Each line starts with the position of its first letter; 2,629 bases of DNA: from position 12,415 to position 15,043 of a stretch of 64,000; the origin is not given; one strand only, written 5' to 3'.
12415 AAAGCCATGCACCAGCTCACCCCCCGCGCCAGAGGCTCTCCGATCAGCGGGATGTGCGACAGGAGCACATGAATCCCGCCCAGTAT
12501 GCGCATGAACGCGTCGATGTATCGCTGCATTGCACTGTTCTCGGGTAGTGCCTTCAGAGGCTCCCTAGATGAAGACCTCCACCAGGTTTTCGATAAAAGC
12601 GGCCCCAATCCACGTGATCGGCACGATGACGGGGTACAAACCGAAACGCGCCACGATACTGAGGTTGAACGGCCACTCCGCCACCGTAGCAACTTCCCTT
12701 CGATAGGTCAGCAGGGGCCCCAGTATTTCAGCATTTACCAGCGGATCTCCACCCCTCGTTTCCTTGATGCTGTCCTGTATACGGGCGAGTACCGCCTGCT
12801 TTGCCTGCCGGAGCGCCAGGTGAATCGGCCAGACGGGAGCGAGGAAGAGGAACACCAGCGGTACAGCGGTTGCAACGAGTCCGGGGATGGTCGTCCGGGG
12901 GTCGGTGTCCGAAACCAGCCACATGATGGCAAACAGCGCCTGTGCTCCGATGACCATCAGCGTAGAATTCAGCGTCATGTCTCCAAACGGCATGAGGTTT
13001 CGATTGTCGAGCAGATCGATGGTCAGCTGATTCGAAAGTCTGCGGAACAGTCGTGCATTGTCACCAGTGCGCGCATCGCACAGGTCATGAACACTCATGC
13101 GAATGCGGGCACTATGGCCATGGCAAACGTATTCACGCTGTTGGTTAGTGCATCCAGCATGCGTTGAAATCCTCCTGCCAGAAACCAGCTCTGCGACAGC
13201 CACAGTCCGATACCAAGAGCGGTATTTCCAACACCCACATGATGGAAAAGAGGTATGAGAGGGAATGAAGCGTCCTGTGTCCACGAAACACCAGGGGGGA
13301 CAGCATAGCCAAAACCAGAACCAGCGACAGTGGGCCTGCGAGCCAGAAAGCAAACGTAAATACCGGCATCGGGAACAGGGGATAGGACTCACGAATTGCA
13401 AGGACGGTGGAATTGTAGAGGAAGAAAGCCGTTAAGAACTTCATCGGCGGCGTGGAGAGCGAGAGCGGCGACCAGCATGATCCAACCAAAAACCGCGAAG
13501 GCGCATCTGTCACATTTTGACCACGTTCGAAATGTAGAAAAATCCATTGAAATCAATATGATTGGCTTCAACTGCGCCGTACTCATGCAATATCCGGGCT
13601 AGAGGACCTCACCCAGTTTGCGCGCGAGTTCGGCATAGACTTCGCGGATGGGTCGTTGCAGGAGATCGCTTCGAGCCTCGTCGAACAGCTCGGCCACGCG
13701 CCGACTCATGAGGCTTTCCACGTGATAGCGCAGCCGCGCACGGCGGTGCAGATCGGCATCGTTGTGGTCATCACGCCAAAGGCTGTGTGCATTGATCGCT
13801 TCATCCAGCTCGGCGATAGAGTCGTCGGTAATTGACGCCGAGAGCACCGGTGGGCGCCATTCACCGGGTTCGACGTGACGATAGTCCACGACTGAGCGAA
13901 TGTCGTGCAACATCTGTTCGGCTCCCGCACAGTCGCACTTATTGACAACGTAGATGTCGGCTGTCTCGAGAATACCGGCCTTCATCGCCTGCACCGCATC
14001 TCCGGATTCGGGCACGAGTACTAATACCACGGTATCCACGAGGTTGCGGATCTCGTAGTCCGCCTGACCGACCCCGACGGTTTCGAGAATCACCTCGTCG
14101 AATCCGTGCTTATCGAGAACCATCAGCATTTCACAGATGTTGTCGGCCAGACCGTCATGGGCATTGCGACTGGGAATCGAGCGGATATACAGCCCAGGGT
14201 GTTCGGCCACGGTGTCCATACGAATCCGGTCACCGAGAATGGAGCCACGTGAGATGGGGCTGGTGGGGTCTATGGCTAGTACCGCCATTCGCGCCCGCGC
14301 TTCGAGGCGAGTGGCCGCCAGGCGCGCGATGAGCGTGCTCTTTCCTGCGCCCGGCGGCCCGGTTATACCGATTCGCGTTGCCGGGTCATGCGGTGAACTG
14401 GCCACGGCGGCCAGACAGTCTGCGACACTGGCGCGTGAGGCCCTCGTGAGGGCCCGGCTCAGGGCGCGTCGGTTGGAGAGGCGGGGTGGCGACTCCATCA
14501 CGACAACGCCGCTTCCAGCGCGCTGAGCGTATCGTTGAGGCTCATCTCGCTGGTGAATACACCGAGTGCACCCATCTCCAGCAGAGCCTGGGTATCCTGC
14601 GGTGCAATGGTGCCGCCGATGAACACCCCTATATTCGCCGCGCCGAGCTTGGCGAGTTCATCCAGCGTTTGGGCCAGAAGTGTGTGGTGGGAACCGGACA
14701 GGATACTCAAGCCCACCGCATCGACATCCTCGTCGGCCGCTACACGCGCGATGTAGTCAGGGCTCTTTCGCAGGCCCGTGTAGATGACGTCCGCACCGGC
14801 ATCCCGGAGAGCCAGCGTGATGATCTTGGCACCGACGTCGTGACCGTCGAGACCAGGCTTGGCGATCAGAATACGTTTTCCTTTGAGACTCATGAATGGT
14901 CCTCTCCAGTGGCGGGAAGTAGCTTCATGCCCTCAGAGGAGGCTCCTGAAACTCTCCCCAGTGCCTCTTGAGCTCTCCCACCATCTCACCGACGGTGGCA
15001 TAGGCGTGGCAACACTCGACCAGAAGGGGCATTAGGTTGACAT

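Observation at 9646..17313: Two split acyl-CoA mutases in one co-directional array with a single MeaB chaperone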

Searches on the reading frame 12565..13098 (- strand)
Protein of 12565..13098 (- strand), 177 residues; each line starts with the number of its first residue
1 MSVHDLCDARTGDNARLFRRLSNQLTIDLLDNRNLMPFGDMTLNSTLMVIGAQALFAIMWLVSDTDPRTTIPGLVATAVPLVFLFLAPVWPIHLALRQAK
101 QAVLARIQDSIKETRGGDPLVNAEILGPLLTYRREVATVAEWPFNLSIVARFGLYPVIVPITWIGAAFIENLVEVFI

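Call 44: find_homologous_proteins(query=window:12565-13098:-, max_evalue=0.01)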
Query window:12565-13098:- (177 aa): 2 proteins with E <= 0.01 among 190 candidates.
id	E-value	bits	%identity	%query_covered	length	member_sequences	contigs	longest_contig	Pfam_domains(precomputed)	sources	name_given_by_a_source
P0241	8.7e-111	386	100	100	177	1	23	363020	-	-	-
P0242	1.7e-54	202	59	93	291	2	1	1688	-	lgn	-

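Call 45: find_encoding_contigs(protein=P0241, flank=10000, max_places=10)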
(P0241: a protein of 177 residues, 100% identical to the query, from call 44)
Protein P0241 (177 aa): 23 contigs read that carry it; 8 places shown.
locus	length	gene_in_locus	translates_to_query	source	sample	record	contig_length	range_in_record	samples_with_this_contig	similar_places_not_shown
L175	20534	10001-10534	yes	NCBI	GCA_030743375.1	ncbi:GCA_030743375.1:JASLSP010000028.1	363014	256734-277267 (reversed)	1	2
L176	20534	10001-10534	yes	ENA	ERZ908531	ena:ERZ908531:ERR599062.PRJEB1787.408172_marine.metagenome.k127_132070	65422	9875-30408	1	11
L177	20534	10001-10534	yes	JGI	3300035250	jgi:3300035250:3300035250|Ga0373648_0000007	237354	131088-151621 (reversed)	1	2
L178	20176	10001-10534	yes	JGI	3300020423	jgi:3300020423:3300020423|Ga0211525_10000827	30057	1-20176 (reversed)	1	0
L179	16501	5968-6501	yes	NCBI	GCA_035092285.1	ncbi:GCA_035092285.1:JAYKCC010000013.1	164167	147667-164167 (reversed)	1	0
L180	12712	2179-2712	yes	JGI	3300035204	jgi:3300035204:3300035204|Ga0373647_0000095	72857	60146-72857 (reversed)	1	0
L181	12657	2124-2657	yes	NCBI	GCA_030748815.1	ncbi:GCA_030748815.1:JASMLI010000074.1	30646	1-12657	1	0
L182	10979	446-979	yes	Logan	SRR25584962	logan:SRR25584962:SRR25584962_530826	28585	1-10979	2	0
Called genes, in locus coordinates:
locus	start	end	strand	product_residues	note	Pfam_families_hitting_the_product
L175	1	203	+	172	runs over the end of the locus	-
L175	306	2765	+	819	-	PF02515:CoA_transf_3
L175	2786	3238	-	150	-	PF00578:AhpC-TSA, PF08534:Redoxin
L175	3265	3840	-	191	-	PF18598:TetR_C_36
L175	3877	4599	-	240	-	-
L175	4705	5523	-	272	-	PF00378:ECH_1, PF16113:ECH_2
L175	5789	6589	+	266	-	PF00378:ECH_1, PF16113:ECH_2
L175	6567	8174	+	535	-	PF01642:MM_CoA_mutase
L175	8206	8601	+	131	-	PF02310:B12-binding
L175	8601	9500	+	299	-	PF03308:MeaB, PF02492:cobW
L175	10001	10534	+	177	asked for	-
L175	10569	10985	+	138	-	-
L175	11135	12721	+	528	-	PF01642:MM_CoA_mutase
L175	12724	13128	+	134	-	PF02310:B12-binding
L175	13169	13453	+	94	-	-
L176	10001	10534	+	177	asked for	-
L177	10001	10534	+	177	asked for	-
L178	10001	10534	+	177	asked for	-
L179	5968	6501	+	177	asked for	-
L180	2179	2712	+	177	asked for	-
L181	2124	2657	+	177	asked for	-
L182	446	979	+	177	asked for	-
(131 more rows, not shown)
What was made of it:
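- The arrangement is fixed in a population sampled in many places (call 45).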

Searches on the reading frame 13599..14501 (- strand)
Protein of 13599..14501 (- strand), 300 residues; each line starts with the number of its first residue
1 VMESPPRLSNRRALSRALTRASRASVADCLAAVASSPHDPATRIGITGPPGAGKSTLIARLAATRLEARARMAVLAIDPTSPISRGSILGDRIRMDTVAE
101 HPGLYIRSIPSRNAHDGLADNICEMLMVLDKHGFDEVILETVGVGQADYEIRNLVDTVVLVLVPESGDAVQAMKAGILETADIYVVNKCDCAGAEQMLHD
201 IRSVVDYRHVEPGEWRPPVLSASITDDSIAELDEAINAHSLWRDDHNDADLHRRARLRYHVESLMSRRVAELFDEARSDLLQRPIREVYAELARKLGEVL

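Call 4: search_protein_families(library=pfam, proteins=[window:13599-14501:-], max_evalue=0.01)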
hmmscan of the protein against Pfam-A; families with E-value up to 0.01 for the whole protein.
window:13599-14501:- (300 aa): 15 families
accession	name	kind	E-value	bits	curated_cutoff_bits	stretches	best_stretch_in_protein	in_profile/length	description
PF03308.22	MeaB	-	1e-68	231.7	23.1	1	35-274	27-269/273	Methylmalonyl Co-A mutase-associated GTPase MeaB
PF02492.25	cobW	-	4.2e-09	36.7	20.7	1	44-203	3-167/180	CobW/HypB/UreG, nucleotide-binding domain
PF13238.12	AAA_18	-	0.00026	21.9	29.4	1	44-158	1-95/128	AAA domain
PF25199.1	nSTAND_NTPase5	-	0.00032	21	34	1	21-86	20-85/145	Novel STAND NTPase 5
PF13401.12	AAA_22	-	0.00036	21.3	27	1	46-89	10-51/130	AAA domain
PF01926.29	MMR_HSR1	-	0.00073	20.1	21.9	1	43-74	1-31/113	50S ribosome-binding GTPase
PF13521.12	AAA_28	-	0.0011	19.6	27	1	43-64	1-22/164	AAA domain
PF13191.12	AAA_16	-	0.0016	19.4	32.6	1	42-77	25-58/167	AAA ATPase domain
PF03029.23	ATP_bind_1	-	0.0021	18.3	27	1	46-80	1-35/240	Conserved hypothetical ATP binding protein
PF03266.21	NTPase_1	-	0.003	17.9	23.9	1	43-63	1-21/168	NTPase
PF13555.12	AAA_29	-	0.0032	17.6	27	0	44-58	25-39/61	P-loop containing region of AAA domain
PF00005.33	ABC_tran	-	0.0033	18.5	25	1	41-72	11-42/137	ABC transporter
PF07693.20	KAP_NTPase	-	0.0065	16.2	20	1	24-82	2-61/293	KAP family P-loop domain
PF00009.33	GTP_EFTU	-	0.0085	16.1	26.5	0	42-65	4-27/188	Elongation factor Tu GTP binding domain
PF01656.29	CbiA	-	0.0092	16.4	25.4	0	51-200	9-64/125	CobQ/CobB/MinD/ParA nucleotide binding domain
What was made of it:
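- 13599..14501 (-): MeaB G-protein chaperone, last gene of cassette 1 (4-nt overlap with B12_1). It matches PF03308 at 232 bits (call 4).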

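Call 5: search_protein_families(library=ncbifam, proteins=[window:13599-14501:-], max_evalue=0.01)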
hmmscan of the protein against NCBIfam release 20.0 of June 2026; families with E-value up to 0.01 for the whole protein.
window:13599-14501:- (300 aa): 16 families
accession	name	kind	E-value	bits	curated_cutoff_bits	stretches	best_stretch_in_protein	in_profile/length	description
TIGR00750.1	lao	equivalog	2.3e-70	237.1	240.75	1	10-278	2-275/300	methylmalonyl Co-A mutase-associated GTPase MeaB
NF006958.0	PRK09435.1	equivalog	1.1e-61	208.7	329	1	9-276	20-296/333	methylmalonyl Co-A mutase-associated GTPase MeaB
NF045497.1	IsobCoAmut_IcmF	equivalog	9e-36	123.1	1500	1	11-205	154-355/1076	fused isobutyryl-CoA mutase/GTPase IcmF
TIGR00073.1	hypB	equivalog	2.8e-06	26.9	121.2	1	45-212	34-188/217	hydrogenase nickel incorporation protein HypB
NF006743.0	PRK09270.1-2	equivalog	3.5e-05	23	227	1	36-66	21-53/217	nucleoside/nucleotide kinase family protein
NF003661.0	PRK05291.1-3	equivalog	9.9e-05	21.8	380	0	43-63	218-238/448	tRNA uridine-5-carboxymethylaminomethyl(34) synthesis GTPase MnmE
NF006746.0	PRK09270.1-5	subfamily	0.00011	21.2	250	1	41-78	21-58/210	nucleoside/nucleotide kinase family protein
NF010248.0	PRK13695.1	equivalog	0.00056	19.7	156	1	41-64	3-26/180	NTPase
TIGR00101.1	ureG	equivalog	0.00068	19.5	204.2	1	43-192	3-150/199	urease accessory protein UreG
NF000171.1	ABCF_producer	exception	0.0036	15.8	800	1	24-63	359-397/541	TlrC/CarA/OleB/SrmB family ABC-F type ribosomal protection protein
TIGR03499.1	FlhF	equivalog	0.0048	16.9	174.15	0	43-78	200-237/286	flagellar biosynthesis GTPase FlhF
NF040873.1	AztA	equivalog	0.0048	16.5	220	0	44-68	21-45/191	zinc ABC transporter ATP-binding protein AztA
TIGR02546.1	III_secr_ATP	equivalog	0.0075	15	604.75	0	3-76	115-178/423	type III secretion system ATPase SctN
NF009702.0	PRK13231.1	equivalog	0.0078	15.4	427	0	43-94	4-53/264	nitrogenase reductase-like protein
NF008955.0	PRK12297.1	equivalog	0.0089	15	406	0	44-65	162-183/429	GTPase ObgE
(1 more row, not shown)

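Call 40: find_encoding_contigs(protein=window:13599-14501:-, flank=10000, max_places=5)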
Protein window:13599-14501:- (300 aa): no gene with exactly this product is on record in the collection.
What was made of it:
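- Tried and rejected: An exact look-up of the window's MeaB found no record (call 40).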

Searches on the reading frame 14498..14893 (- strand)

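Call 4: search_protein_families(library=pfam, proteins=[window:14498-14893:-], max_evalue=0.01)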
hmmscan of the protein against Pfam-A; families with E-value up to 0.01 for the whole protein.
window:14498-14893:- (131 aa): 2 families
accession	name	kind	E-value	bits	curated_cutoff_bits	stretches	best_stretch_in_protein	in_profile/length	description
PF02310.24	B12-binding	-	1.4e-20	73.8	32.1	1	7-113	2-110/121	B12 binding domain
PF13714.12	PEP_mutase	-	0.004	17.2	31.5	1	29-89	166-219/240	Phosphoenolpyruvate phosphomutase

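Call 5: search_protein_families(library=ncbifam, proteins=[window:14498-14893:-], max_evalue=0.01)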
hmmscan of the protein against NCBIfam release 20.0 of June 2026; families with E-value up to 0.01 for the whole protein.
window:14498-14893:- (131 aa): 10 families
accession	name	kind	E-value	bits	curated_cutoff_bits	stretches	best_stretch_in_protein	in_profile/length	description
TIGR00640.1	acid_CoA_mut_C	subfamily_domain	2.9e-38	130.8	57.45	1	6-129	3-126/132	methylmalonyl-CoA mutase C-terminal domain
NF006944.0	PRK09426.1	equivalog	2.6e-29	101.7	876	1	6-124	590-708/721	methylmalonyl-CoA mutase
NF045497.1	IsobCoAmut_IcmF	equivalog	8.4e-14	50.3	1500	1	7-117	4-116/1076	fused isobutyryl-CoA mutase/GTPase IcmF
NF002612.0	PRK02261.1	equivalog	4.4e-11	42.5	110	1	6-130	4-134/148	methylaspartate mutase subunit S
TIGR01501.1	MthylAspMutase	equivalog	3.2e-10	39.9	135.8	1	8-127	4-129/134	methylaspartate mutase subunit S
TIGR02082.1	metH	equivalog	6.2e-07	27.4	1010.85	1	7-96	735-823/1182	methionine synthase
NF007024.0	PRK09490.1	equivalog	8.8e-06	23.7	1497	1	7-97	753-842/1234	methionine synthase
NF052513.1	TransRegCarH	equivalog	0.00052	19.4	400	1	4-99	163-253/274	HTH-type transcriptional repressor CarH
NF040655.1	MtaC_Meth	equivalog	0.00058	19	420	1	5-116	120-226/253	methanol--corrinoid protein MtaC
TIGR02370.1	pyl_corrinoid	subfamily_domain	0.0075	15.7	215.3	1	16-108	95-188/197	methyltransferase cognate corrinoid protein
